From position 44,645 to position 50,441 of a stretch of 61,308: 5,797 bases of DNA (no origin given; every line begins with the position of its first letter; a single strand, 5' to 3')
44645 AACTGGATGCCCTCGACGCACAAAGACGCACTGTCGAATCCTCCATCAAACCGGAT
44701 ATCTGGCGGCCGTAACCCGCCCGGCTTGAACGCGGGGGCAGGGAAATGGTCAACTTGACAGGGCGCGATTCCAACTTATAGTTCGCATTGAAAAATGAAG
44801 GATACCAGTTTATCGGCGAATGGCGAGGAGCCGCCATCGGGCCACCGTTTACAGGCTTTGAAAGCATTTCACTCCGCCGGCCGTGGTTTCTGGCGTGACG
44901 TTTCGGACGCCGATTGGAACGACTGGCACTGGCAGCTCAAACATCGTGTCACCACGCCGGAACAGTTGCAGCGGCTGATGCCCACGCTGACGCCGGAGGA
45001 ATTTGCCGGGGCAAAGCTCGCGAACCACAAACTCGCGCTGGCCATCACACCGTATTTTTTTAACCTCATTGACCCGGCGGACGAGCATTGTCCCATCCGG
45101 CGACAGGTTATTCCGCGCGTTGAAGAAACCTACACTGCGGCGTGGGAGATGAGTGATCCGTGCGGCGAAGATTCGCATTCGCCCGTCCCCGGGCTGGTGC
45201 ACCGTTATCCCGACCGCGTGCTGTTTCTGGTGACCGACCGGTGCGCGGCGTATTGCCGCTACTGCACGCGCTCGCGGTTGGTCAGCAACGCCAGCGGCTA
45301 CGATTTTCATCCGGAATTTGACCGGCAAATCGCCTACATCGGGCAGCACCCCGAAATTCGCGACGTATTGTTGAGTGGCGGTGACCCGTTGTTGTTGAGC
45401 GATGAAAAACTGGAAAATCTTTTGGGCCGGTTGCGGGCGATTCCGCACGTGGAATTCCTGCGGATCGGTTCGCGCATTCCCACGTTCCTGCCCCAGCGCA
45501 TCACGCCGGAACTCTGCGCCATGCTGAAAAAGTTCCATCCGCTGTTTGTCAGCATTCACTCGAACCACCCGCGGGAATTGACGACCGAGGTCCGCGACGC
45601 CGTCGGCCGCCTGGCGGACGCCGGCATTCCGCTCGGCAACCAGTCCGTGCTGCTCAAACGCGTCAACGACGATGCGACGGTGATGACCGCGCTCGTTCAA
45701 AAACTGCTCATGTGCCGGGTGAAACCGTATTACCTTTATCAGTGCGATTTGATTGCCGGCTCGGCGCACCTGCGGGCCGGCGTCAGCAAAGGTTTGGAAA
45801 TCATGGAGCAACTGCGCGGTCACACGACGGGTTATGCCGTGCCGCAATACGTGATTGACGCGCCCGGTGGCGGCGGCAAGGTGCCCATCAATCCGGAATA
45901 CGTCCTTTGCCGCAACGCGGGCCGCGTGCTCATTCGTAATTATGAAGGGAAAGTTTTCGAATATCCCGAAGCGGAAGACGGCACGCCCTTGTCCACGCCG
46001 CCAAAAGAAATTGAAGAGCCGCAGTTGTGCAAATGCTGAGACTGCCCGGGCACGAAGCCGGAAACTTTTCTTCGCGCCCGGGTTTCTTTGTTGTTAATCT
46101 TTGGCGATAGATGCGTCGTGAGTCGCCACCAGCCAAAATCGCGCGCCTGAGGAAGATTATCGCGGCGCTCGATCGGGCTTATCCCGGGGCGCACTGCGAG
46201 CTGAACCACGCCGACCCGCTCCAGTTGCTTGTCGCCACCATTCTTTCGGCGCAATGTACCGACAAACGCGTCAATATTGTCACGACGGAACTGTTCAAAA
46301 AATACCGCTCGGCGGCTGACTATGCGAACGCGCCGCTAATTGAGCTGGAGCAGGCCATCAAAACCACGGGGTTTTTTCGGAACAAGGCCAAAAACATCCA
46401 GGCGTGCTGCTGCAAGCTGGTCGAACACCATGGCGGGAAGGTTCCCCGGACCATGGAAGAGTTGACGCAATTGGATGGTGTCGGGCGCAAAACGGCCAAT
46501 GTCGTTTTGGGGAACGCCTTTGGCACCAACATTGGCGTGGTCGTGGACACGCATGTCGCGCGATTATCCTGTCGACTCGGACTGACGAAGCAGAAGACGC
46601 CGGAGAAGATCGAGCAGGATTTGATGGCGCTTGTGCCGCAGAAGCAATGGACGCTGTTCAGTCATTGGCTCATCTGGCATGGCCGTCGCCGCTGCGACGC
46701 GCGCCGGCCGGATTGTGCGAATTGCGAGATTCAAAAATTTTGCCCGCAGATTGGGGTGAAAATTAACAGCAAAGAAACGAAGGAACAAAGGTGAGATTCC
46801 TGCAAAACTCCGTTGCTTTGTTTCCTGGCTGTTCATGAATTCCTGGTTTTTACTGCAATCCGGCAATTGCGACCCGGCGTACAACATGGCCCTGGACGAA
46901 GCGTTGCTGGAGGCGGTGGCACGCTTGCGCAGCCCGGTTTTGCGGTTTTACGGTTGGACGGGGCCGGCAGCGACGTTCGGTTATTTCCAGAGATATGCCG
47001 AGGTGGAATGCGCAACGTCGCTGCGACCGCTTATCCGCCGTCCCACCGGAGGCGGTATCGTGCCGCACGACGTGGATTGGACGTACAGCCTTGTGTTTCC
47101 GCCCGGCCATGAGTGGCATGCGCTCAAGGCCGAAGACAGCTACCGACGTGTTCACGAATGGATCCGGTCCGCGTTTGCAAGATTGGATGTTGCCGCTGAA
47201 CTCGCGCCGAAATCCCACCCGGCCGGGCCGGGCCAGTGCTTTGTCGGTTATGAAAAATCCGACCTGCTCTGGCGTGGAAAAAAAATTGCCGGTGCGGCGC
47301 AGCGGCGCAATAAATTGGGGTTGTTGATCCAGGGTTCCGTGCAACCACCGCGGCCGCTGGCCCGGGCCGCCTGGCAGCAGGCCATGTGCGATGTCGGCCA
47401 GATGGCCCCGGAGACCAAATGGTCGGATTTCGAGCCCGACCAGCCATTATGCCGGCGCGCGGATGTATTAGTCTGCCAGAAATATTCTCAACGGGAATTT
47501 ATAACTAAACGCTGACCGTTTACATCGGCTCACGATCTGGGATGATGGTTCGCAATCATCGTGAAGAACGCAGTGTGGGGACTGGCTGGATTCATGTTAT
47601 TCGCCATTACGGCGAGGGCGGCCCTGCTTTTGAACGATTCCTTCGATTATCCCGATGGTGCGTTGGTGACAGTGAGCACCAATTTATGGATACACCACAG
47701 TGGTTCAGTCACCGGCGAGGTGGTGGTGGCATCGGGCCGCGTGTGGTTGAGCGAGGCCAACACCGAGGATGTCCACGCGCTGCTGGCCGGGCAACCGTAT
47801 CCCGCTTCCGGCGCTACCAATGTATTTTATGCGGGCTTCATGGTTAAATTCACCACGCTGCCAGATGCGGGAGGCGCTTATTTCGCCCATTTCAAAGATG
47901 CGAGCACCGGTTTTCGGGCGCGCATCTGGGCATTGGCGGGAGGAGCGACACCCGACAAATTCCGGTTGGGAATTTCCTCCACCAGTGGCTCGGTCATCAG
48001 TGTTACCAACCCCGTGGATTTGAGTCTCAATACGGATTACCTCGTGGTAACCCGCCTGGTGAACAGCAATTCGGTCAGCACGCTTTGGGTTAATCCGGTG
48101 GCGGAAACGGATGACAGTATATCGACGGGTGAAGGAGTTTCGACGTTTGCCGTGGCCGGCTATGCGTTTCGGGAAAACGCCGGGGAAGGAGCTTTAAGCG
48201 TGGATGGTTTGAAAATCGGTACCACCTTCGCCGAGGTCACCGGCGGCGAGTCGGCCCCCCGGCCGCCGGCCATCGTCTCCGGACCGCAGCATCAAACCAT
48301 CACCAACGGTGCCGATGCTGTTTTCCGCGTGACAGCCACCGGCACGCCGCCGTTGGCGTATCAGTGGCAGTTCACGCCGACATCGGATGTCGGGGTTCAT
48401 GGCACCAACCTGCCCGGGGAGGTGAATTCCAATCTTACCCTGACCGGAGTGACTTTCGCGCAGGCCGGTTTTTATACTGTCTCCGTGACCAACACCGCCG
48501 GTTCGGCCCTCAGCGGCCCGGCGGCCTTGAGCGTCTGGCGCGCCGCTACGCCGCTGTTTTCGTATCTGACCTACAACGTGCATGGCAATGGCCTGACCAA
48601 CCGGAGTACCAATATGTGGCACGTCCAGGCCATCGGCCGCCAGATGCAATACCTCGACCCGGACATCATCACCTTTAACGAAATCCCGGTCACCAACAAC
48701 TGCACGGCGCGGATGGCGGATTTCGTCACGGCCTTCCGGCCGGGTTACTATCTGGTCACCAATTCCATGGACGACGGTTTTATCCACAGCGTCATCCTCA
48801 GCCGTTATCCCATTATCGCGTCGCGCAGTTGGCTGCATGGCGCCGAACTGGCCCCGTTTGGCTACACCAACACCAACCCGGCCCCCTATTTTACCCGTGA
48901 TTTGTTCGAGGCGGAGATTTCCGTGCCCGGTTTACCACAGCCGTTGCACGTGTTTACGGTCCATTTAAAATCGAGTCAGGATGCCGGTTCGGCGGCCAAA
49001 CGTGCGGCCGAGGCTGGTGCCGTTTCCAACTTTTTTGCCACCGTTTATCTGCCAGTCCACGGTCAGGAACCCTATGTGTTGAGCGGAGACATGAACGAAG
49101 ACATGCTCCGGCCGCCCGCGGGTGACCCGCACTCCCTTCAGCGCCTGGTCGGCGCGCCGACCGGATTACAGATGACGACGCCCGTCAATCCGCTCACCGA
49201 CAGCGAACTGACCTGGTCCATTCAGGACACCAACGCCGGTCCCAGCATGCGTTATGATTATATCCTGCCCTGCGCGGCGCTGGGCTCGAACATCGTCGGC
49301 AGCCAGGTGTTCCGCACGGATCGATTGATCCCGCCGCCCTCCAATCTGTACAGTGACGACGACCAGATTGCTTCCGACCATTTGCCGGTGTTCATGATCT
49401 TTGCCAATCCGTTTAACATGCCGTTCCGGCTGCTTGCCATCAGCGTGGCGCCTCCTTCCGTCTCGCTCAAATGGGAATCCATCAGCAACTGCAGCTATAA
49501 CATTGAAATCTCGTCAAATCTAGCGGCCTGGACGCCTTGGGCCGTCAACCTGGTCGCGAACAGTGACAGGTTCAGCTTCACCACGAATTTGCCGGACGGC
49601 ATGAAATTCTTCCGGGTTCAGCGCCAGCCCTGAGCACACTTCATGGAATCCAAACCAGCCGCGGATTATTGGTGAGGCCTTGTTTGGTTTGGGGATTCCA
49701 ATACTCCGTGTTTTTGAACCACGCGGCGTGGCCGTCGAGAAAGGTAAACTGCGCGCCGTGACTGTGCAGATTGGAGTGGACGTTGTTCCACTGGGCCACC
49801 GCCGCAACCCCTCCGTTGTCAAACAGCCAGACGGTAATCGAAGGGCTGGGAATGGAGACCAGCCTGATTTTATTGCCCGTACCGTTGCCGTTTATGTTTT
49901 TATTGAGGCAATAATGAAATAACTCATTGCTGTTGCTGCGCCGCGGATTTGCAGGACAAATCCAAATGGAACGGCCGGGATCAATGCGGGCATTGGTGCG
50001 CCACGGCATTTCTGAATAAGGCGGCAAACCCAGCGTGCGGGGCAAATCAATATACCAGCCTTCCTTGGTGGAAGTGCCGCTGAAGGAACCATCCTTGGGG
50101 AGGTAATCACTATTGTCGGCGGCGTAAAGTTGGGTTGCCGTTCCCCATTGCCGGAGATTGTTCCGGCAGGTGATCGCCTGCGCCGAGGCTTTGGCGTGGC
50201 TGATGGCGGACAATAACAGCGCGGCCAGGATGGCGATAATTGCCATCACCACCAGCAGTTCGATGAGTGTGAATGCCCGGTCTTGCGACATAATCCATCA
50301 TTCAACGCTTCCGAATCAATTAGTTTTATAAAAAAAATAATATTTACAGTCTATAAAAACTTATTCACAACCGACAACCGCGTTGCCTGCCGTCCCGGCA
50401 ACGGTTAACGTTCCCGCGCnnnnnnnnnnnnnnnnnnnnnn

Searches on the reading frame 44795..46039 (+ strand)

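Call 13: search_protein_families(library=pfam, proteins=[window:44795-46039:+], max_evalue=0.001)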
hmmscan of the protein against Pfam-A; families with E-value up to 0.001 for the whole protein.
window:44795-46039:+ (414 aa): 3 families
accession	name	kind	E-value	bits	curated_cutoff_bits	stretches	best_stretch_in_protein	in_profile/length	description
PF12544.13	LAM_C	-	2.4e-24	86.3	26.7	1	337-397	1-61/127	Lysine-2,3-aminomutase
PF04055.27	Radical_SAM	-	9.4e-10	39.3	29.5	1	146-294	3-158/166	Radical SAM superfamily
PF13353.11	Fer4_12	-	2.2e-06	28.5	22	1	144-215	9-79/137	4Fe-4S single cluster domain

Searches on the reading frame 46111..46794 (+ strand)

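Call 13: search_protein_families(library=pfam, proteins=[window:46111-46794:+], max_evalue=0.001)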
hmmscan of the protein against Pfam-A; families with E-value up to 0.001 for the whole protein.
window:46111-46794:+ (227 aa): 2 families
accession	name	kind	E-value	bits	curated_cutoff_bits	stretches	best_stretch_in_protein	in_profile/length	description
PF00730.31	HhH-GPD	-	6.2e-27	94.5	26.2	1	41-177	1-108/108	HhH-GPD superfamily base excision DNA repair protein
PF00633.29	HHH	-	1.2e-08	34.8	24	1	107-133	2-28/30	Helix-hairpin-helix motif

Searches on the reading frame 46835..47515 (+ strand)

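Call 13: search_protein_families(library=pfam, proteins=[window:46835-47515:+], max_evalue=0.001)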
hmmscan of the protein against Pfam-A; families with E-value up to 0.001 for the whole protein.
window:46835-47515:+ (226 aa): 2 families
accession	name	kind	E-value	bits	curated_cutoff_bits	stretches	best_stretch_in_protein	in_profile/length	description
PF21948.1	LplA-B_cat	-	2.7e-23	83.4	27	1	13-168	1-143/200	Lipoyl protein ligase A/B catalytic domain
PF03099.24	BPL_LplA_LipB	-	1.2e-05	25.7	21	1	66-169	28-128/133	Biotin/lipoate A/B protein ligase family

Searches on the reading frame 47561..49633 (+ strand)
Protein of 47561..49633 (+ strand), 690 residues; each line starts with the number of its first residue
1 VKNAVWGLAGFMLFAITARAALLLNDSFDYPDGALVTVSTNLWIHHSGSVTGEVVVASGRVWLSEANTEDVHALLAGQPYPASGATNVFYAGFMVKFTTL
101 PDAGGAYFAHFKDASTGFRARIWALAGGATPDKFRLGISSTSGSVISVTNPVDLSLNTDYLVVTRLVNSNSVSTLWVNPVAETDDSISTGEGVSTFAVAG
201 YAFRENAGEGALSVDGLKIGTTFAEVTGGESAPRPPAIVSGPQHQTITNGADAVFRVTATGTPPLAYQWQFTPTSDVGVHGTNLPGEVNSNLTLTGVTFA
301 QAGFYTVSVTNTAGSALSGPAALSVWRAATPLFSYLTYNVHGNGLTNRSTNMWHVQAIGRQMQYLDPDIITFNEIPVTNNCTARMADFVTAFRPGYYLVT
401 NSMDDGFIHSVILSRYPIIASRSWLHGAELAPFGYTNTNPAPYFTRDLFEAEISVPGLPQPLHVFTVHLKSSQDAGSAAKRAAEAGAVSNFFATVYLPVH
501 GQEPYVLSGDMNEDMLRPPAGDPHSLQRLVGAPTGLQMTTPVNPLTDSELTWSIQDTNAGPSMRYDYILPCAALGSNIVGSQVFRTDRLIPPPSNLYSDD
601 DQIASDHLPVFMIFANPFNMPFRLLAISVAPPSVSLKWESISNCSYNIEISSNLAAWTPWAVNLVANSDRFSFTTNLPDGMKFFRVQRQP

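Call 13: search_protein_families(library=pfam, proteins=[window:47561-49633:+], max_evalue=0.001)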
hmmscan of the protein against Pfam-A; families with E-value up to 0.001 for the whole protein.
window:47561-49633:+ (690 aa): 2 families
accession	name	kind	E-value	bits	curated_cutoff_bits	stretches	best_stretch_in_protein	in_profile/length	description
PF13927.12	Ig_3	-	7.3e-09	36.5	30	1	235-311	1-78/78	Immunoglobulin domain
PF07679.22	I-set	-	3.6e-07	30.6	23.7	1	236-316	1-82/90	Immunoglobulin I-set domain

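Call 81: search_protein_families(library=ncbifam, proteins=[window:47561-49633:+], max_evalue=0.001)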
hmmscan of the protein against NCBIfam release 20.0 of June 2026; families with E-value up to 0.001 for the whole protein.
window:47561-49633:+ (690 aa): 0 families

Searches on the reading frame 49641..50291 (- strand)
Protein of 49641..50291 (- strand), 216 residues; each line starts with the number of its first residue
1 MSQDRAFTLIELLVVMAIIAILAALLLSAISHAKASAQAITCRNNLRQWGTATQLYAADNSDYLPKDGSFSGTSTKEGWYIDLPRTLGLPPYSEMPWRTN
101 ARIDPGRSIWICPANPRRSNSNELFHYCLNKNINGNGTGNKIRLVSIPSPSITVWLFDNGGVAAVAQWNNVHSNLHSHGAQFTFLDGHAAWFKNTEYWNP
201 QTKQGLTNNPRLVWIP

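Call 14: search_protein_families(library=pfam, proteins=[window:49641-50291:-], max_evalue=0.001)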
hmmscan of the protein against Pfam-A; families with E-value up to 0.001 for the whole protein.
window:49641-50291:- (216 aa): 2 families
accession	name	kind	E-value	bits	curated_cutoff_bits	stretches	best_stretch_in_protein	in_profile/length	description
PF07963.17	N_methyl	-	8.5e-09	35.1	21.2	1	1-27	1-27/27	Prokaryotic N-terminal methylation motif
PF07596.16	SBP_bac_10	-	0.00021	21.9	23.3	0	32-81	2-54/268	Protein of unknown function (DUF1559)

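Call 81: search_protein_families(library=ncbifam, proteins=[window:49641-50291:-], max_evalue=0.001)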
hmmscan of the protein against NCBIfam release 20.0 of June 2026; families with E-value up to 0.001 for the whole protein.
window:49641-50291:- (216 aa): 11 families
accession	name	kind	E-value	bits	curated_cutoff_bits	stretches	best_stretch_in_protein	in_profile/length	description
TIGR02532.1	IV_pilin_GFxxxE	domain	4.2e-08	32.7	16.3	1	5-27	2-24/24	prepilin-type N-terminal cleavage/methylation domain-containing protein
TIGR01710.1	typeII_sec_gspG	equivalog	1.3e-06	28.5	88.85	1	5-64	1-60/134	type II secretion system major pseudopilin GspG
NF040999.1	pilin_ComGC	equivalog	1.3e-06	28.5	75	1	5-61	2-58/84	competence type IV pilus major pilin ComGC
NF041013.1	T4P_ComGE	equivalog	2.3e-06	27.6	49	1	5-38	4-37/83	competence type IV pilus minor pilin ComGE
NF041775.1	typeIV_PilA_Myxo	equivalog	3.4e-06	27.2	400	1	3-60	9-66/214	type IV pilin protein PilA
TIGR01708.2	typeII_sec_gspH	equivalog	4.1e-06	26.9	80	1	5-39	2-36/169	type II secretion system minor pseudopilin GspH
NF007862.0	PRK10574.1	equivalog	5.3e-06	26.6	138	1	1-33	1-33/145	prepilin peptidase-dependent pilin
TIGR02596.1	TIGR02596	subfamily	2.3e-05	24.6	70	1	7-59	1-54/196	Verru_Chthon cassette protein D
NF040982.1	ComGD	equivalog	5.5e-05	23.6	70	1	5-58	2-55/139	competence type IV pilus minor pilin ComGD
TIGR01707.1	gspI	equivalog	0.00011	22.7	44.35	1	7-39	2-34/101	type II secretion system minor pseudopilin GspI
TIGR02599.1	TIGR02599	subfamily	0.00036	19.9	256.5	1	6-44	1-39/361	Verru_Chthon cassette protein C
